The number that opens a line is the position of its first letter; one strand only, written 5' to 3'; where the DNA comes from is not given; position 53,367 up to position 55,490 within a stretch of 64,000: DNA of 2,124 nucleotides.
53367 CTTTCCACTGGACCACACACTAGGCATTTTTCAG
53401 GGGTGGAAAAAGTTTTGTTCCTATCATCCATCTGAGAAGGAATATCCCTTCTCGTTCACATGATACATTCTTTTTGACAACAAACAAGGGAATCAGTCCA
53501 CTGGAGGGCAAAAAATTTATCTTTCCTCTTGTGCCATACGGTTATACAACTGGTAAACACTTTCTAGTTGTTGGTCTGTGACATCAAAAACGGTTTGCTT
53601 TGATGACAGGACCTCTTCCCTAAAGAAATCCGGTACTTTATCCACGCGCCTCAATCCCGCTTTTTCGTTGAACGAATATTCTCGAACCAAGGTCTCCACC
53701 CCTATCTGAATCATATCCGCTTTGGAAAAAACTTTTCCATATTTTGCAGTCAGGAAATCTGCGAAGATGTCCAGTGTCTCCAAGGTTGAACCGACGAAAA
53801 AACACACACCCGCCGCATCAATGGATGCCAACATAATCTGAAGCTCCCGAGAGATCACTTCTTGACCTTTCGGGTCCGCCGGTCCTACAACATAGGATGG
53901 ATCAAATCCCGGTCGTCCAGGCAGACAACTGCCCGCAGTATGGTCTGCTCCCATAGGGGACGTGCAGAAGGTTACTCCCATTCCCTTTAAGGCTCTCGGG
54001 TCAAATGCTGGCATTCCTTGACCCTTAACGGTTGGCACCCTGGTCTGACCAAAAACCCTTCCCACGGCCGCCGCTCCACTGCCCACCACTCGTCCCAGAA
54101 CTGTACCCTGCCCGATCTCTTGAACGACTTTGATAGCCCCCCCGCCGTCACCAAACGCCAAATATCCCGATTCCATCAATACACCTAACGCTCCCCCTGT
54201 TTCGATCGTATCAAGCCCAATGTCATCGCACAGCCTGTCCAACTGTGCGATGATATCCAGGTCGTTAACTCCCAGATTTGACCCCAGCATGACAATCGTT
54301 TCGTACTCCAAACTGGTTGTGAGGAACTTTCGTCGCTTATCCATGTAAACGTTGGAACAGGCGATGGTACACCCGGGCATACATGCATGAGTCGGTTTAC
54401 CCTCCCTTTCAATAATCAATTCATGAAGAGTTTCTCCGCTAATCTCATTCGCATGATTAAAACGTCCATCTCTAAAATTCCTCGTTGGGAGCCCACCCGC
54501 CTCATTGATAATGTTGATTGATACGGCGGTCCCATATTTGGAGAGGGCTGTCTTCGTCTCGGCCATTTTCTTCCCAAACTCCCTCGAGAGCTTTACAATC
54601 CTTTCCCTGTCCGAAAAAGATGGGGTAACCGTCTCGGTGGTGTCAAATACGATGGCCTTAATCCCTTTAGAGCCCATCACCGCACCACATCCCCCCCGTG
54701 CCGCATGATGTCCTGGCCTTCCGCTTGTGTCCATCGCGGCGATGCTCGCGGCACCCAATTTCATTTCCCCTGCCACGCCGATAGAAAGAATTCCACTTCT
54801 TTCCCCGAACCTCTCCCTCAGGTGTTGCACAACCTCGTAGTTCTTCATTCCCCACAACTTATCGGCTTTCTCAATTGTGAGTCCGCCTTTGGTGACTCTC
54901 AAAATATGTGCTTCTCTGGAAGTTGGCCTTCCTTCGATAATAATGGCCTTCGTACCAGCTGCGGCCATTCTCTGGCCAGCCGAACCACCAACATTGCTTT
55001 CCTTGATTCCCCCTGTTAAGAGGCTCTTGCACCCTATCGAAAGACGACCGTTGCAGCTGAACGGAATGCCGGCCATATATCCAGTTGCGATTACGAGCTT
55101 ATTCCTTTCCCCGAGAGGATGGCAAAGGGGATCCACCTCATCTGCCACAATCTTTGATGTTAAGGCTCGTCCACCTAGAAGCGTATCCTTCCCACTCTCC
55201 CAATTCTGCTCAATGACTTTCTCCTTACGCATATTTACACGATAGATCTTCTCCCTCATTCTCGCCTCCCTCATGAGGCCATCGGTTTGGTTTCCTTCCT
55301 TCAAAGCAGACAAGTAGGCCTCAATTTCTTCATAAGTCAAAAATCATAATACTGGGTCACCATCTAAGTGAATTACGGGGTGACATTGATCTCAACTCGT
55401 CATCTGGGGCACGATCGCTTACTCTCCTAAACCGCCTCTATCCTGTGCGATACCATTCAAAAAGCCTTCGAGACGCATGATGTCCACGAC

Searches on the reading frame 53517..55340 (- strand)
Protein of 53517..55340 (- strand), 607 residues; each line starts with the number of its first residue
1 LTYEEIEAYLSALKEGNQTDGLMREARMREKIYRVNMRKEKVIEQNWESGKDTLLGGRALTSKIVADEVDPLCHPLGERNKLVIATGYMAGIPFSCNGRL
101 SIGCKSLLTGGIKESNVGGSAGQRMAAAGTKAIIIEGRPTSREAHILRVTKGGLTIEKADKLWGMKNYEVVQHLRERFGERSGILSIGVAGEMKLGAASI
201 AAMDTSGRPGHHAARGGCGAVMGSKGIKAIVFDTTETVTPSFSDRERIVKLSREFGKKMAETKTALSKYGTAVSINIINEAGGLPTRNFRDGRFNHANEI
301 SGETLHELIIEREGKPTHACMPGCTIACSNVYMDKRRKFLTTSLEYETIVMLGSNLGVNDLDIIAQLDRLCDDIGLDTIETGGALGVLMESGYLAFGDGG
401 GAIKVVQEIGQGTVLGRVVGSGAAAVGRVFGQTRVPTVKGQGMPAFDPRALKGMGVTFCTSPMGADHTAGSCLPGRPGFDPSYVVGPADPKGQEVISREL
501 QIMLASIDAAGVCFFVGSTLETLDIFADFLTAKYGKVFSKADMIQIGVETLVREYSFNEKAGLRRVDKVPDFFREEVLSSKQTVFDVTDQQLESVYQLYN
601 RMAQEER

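Call 8: search_protein_families(library=pfam, proteins=[window:53517-55340:-])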
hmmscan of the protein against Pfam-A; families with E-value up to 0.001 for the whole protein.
window:53517-55340:- (607 aa): 2 families
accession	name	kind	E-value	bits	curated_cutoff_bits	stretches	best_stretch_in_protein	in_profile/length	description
PF01314.23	AFOR_C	-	1.8e-65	222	27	1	253-598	4-366/385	Aldehyde ferredoxin oxidoreductase, domains 2 & 3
PF02730.20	AFOR_N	-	3.7e-58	197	29.8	1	31-234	2-198/199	Aldehyde ferredoxin oxidoreductase, N-terminal domain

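Call 54: search_protein_families(library=ncbifam, proteins=[window:53517-55340:-], max_evalue=0.001)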
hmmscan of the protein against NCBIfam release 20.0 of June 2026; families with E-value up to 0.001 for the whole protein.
window:53517-55340:- (607 aa): 1 family
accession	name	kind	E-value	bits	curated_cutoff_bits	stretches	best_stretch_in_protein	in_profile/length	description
NF007354.0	PRK09849.1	equivalog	1.1e-32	113.5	868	1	31-254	11-225/703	aldehyde ferredoxin oxidoreductase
